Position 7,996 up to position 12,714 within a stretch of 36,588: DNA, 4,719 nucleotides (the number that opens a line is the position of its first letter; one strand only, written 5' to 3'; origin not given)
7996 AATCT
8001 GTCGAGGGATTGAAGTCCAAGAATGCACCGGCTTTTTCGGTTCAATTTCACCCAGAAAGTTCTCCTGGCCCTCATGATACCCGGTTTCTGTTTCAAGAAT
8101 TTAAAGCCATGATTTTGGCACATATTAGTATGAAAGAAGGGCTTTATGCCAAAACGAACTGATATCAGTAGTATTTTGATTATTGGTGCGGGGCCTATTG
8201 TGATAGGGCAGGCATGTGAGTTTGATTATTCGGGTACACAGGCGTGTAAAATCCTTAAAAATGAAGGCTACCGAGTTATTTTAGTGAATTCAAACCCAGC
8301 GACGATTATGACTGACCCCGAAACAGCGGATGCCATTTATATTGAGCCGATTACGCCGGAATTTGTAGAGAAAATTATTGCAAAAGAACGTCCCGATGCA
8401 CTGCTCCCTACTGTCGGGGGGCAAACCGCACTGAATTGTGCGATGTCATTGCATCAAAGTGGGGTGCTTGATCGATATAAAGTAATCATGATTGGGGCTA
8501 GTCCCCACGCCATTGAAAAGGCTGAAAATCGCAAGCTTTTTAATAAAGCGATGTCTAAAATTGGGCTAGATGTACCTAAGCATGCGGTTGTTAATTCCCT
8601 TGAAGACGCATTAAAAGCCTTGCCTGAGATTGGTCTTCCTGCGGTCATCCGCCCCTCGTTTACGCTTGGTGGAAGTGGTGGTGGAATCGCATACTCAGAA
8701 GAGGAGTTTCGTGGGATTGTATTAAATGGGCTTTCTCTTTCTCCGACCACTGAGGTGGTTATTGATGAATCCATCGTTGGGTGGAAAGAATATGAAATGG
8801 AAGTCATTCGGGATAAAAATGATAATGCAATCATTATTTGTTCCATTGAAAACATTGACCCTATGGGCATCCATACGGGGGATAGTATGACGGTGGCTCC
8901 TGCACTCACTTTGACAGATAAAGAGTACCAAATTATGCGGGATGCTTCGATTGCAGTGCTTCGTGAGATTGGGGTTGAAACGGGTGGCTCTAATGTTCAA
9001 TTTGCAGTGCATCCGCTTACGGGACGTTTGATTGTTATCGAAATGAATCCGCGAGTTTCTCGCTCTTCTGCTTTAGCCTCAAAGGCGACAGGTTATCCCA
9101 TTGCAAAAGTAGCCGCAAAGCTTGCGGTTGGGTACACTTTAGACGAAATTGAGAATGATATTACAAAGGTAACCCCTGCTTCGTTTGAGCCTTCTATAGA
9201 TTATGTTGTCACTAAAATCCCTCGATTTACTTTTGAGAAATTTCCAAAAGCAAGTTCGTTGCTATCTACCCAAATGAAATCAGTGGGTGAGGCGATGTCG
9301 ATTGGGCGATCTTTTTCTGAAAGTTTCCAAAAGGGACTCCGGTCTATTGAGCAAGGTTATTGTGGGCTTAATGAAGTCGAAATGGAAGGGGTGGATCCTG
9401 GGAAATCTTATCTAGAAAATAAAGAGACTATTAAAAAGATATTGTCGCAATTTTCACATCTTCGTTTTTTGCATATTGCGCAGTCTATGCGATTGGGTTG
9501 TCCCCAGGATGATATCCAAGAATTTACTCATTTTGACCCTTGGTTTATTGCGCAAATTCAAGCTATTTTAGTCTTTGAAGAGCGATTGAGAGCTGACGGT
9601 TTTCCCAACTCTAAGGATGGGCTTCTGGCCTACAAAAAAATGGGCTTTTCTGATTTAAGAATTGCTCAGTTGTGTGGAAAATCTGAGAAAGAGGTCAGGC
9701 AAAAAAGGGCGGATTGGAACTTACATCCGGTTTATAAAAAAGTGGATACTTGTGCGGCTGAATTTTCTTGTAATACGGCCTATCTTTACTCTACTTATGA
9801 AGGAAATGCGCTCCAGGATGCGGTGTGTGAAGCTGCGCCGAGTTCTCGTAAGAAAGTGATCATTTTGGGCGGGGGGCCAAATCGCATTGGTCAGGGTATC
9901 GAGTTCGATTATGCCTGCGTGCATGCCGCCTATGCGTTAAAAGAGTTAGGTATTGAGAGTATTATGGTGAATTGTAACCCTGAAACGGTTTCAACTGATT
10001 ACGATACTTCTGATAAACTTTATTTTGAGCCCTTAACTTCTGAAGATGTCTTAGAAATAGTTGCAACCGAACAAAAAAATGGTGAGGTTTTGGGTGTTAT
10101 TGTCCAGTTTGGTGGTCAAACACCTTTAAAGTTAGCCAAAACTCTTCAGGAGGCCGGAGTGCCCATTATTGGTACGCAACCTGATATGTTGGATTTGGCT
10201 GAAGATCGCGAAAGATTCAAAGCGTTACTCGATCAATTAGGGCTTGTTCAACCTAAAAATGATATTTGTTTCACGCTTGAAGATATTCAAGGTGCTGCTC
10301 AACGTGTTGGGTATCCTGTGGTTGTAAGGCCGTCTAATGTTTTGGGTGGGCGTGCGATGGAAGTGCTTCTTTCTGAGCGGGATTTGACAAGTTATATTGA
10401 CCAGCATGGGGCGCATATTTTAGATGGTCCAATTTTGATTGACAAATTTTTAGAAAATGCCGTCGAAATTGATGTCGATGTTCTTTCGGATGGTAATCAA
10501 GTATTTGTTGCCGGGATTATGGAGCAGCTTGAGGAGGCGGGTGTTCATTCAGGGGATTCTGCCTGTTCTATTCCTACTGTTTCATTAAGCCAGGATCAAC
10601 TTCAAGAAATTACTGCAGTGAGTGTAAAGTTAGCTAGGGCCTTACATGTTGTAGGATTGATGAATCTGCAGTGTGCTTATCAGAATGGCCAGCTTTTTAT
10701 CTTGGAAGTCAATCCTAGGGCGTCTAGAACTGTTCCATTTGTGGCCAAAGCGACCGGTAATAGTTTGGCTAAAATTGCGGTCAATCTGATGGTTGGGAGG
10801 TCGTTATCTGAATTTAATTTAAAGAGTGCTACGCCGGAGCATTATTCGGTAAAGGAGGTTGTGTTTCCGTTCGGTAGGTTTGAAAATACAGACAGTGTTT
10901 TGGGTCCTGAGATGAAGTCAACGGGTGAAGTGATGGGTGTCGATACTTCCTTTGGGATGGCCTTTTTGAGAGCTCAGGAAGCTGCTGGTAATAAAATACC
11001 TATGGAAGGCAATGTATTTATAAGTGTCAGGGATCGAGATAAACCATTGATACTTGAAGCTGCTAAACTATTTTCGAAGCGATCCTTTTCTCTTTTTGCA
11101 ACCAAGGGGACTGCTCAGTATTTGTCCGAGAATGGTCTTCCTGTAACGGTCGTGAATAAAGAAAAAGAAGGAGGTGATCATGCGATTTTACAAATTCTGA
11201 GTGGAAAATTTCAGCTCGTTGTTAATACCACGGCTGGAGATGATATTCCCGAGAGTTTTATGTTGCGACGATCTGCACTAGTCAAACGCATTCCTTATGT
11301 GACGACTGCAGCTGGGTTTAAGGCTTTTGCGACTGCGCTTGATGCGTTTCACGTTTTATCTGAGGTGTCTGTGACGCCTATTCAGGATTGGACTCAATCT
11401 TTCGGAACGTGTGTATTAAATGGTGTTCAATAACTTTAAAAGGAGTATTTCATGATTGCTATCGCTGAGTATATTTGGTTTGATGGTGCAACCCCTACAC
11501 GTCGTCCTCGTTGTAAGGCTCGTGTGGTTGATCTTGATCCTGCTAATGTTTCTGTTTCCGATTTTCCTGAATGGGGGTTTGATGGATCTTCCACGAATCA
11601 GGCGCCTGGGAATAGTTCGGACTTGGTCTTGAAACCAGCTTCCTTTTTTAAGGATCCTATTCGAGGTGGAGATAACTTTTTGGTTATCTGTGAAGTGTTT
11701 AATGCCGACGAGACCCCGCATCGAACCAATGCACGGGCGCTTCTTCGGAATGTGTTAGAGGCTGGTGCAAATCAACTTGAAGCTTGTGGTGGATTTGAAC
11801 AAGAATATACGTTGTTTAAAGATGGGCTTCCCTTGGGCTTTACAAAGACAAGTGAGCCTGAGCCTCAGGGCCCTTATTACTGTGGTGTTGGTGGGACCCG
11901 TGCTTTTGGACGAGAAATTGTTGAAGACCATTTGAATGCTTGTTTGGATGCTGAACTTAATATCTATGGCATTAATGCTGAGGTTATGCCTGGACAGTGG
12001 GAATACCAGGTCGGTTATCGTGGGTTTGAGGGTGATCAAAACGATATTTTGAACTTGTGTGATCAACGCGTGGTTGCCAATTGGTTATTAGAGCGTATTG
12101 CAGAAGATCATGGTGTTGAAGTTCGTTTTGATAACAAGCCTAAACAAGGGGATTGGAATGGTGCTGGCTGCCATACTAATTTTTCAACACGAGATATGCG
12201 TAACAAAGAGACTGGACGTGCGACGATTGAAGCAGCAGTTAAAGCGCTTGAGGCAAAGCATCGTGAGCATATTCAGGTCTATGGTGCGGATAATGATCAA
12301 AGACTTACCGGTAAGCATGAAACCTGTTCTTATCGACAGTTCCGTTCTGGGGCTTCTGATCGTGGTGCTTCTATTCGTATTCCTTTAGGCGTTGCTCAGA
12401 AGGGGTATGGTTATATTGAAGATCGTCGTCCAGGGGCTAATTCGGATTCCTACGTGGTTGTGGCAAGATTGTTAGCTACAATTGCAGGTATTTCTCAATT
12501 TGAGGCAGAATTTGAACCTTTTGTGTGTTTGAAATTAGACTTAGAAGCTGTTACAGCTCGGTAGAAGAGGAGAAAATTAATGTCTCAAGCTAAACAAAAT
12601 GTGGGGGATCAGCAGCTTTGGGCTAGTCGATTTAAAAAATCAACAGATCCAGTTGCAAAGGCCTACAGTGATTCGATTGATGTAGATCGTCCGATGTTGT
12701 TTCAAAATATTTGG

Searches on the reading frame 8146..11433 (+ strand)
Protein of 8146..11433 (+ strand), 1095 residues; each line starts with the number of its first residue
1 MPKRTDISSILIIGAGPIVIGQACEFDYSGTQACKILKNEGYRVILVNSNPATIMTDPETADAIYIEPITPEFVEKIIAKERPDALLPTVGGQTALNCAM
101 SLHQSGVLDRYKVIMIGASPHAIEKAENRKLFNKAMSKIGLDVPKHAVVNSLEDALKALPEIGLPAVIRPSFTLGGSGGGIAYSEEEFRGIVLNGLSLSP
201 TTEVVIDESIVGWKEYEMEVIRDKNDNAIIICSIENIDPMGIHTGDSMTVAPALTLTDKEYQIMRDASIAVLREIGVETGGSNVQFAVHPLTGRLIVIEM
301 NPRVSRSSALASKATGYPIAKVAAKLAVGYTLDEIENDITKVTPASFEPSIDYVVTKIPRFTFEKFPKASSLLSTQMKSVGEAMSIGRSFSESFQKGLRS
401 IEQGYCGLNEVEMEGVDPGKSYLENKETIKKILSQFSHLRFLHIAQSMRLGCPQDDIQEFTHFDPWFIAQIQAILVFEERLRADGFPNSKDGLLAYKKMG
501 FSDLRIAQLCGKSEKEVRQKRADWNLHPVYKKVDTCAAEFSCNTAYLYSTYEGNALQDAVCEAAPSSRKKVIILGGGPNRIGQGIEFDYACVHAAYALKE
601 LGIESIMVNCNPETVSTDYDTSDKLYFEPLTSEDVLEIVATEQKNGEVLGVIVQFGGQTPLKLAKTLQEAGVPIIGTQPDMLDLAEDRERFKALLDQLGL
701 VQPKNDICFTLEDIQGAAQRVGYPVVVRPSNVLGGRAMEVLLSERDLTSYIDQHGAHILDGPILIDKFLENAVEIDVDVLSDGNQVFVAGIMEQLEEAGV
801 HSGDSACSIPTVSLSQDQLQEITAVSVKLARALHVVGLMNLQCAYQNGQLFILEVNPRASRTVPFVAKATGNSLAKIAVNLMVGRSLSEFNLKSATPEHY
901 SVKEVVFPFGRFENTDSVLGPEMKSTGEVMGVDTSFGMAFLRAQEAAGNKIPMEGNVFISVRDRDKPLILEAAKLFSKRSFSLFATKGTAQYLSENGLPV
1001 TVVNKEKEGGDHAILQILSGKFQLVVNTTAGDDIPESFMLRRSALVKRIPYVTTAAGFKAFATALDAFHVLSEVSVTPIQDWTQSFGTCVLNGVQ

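Call 11: search_protein_families(library=pfam, proteins=[window:8146-11433:+], max_evalue=0.001)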
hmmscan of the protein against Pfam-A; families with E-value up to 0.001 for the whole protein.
window:8146-11433:+ (1095 aa): 8 families
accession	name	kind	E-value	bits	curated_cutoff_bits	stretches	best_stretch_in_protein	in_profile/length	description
PF02786.22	CPSase_L_D2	-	4.5e-100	333.9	19.8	2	129-334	2-210/211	Carbamoyl-phosphate synthase L chain, ATP binding domain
PF25596.1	CPSase_L_D1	-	2.9e-96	317.9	27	2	7-124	2-117/118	Carbamoyl phosphate synthase preATP-grasp domain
PF02787.25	CPSase_L_D3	-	7.4e-19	68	26.6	1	433-509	3-79/80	Carbamoyl-phosphate synthetase large chain, oligomerisation domain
PF02142.27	MGS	-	1.6e-15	57.5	24.1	1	969-1053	2-94/94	MGS-like domain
PF02222.28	ATP-grasp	-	6.2e-13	49.2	27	1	695-859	3-163/179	ATP-grasp domain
PF07478.18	Dala_Dala_lig_C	-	3.6e-11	43.4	24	1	715-858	29-175/204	D-ala D-ala ligase C-terminus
PF15632.11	ATPgrasp_Ter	-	3.5e-10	40.2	29.1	1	763-889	5-112/131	ATP-grasp in the biosynthetic pathway with Ter operon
PF02655.19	ATP-grasp_3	-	2e-06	28.4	23.2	0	718-859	27-157/160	ATP-grasp domain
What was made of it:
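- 6879..14121 (+): carA, carB, GlnII-type glutamine synthetase and argH: the front of the same operon. Pfam (call 11).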

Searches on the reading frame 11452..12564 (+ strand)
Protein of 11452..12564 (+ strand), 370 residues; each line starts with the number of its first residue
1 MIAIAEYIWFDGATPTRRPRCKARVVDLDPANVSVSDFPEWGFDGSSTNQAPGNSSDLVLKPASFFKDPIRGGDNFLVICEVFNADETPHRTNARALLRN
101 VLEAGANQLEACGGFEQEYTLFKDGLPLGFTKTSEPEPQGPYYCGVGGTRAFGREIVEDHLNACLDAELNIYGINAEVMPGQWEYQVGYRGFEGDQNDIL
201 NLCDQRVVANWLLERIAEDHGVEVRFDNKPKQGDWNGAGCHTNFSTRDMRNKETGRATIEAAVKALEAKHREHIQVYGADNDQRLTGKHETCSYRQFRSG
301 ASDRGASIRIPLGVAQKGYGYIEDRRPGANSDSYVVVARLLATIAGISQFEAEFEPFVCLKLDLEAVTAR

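Call 11: search_protein_families(library=pfam, proteins=[window:11452-12564:+], max_evalue=0.001)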
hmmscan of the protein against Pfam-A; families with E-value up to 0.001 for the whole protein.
window:11452-12564:+ (370 aa): 2 families
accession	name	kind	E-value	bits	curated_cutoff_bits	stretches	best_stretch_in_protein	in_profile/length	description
PF00120.29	Gln-synt_C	-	3.2e-14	53.2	24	1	94-247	4-157/344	Glutamine synthetase, catalytic domain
PF03951.24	Gln-synt_N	-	1e-11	44.7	33.4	1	3-84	3-81/82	Glutamine synthetase, beta-Grasp domain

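Call 35: search_protein_families(library=ncbifam, proteins=[window:11452-12564:+], max_evalue=0.00001)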
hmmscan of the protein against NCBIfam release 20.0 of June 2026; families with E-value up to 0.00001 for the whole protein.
window:11452-12564:+ (370 aa): 4 families
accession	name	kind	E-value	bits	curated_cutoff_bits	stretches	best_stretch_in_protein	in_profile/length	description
NF041605.1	gln_syn_GlnII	equivalog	8.3e-128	426.2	500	1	3-344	3-328/333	glutamine synthetase GlnII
TIGR00653.1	GlnA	equivalog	1.2e-14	53.9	429.15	1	176-349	206-379/462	type I glutamate--ammonia ligase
TIGR03105.1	gln_synth_III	equivalog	1.6e-13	50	469.6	1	62-250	67-245/435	type III glutamate--ammonia ligase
NF045547.1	GGputSyn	equivalog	3.2e-12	45.9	650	1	77-367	93-377/438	gamma-glutamylputrescine synthetase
